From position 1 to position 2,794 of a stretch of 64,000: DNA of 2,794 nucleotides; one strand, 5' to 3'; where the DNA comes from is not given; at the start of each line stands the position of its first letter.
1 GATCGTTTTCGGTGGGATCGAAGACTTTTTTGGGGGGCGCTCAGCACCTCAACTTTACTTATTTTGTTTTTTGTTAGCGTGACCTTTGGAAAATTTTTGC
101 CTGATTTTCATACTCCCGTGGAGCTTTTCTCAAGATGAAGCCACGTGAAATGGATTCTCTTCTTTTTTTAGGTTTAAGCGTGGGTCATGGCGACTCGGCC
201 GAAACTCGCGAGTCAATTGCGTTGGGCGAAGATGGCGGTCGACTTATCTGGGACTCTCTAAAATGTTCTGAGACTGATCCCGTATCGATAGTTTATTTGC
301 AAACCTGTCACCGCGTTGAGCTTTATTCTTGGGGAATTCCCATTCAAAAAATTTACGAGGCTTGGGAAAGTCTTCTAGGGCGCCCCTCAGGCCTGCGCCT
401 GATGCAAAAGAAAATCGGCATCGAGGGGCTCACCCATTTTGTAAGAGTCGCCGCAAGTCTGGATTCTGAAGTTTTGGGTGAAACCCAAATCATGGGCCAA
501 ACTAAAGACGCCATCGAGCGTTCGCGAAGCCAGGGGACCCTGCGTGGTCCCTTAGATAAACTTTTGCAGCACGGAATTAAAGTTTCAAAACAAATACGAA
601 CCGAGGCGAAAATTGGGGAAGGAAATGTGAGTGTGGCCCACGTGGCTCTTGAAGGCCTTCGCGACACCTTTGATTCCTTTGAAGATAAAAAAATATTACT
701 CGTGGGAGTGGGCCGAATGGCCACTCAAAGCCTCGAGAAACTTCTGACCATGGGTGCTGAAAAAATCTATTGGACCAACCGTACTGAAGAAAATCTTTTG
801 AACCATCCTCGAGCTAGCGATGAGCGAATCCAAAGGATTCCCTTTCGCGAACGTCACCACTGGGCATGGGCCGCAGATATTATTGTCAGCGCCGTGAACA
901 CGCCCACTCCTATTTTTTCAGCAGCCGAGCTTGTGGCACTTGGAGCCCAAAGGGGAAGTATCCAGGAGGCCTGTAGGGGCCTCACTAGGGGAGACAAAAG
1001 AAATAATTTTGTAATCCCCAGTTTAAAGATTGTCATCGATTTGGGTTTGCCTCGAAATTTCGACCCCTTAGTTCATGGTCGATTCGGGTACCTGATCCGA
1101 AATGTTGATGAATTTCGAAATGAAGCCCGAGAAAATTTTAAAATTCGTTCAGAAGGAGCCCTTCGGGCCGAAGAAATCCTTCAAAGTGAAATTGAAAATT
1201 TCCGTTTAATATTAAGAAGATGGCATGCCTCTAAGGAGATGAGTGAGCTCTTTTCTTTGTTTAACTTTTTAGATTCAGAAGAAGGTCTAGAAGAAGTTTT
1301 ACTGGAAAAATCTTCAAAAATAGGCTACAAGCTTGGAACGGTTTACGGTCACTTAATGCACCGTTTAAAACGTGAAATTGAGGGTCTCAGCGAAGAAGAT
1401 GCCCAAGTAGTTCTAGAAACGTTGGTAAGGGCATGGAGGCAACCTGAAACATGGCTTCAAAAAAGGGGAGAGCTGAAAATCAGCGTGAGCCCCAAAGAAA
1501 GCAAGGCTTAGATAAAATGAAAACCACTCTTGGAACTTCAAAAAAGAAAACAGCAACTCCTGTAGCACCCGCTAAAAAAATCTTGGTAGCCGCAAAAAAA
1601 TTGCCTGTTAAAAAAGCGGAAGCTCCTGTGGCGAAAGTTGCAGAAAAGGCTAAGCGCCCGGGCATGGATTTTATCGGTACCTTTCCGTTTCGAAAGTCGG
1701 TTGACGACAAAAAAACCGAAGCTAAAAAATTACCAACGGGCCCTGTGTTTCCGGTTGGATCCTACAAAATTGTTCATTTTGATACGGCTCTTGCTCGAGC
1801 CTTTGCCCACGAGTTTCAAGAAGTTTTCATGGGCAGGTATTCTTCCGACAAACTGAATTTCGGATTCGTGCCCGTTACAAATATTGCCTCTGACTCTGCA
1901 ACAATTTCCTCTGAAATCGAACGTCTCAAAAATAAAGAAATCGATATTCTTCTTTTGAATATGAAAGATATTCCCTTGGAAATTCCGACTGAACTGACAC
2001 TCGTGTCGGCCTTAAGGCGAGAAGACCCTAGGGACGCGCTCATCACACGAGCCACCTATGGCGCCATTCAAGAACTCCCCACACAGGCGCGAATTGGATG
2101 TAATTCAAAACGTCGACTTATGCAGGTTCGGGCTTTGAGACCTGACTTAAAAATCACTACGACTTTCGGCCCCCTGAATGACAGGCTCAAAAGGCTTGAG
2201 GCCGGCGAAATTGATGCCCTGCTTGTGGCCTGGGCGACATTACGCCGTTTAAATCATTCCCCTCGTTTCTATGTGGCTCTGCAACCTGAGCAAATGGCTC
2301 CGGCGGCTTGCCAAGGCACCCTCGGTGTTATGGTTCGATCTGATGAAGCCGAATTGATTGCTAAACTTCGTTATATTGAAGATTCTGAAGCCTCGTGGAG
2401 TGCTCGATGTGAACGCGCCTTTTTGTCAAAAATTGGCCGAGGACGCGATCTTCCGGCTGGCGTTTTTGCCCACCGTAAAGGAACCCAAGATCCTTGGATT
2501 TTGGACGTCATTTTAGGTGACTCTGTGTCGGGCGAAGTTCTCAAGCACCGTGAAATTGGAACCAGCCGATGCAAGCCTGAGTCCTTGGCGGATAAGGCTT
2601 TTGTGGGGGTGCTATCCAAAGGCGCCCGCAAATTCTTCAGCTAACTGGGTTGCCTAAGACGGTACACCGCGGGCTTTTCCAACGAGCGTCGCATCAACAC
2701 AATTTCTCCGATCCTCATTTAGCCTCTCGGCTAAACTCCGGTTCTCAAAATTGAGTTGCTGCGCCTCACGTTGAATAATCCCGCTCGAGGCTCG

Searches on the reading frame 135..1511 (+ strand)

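Call 57: search_protein_families(library=pfam, proteins=[window:135-1511:+], max_evalue=0.001)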
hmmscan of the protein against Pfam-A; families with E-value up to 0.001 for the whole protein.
window:135-1511:+ (458 aa): 2 families
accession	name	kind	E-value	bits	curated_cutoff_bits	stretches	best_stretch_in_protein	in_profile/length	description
PF05201.20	GlutR_N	-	1.2e-23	84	27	1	22-157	10-150/151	Glutamyl-tRNAGlu reductase, N-terminal domain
PF01488.26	Shikimate_DH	-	1.3e-14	54.9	24.3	1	177-273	5-102/138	Shikimate / quinate 5-dehydrogenase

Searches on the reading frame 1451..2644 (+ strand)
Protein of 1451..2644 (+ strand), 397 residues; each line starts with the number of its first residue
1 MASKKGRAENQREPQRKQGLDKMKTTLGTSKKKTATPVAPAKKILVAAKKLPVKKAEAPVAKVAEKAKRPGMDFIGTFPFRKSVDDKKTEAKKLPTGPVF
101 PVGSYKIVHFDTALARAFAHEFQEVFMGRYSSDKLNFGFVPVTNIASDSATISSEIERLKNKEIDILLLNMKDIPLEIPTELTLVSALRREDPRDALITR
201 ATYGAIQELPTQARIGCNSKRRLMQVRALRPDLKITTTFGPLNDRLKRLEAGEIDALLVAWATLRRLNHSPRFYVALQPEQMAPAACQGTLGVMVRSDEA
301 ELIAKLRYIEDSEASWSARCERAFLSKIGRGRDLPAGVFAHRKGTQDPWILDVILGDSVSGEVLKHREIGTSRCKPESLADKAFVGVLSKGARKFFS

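Call 57: search_protein_families(library=pfam, proteins=[window:1451-2644:+], max_evalue=0.001)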
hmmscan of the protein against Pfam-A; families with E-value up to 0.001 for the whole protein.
window:1451-2644:+ (397 aa): 1 family
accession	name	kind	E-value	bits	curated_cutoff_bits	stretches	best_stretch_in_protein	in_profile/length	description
PF01379.25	Porphobil_deam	-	3.9e-38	131.5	22.1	1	157-302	61-205/207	Porphobilinogen deaminase, dipyromethane cofactor binding domain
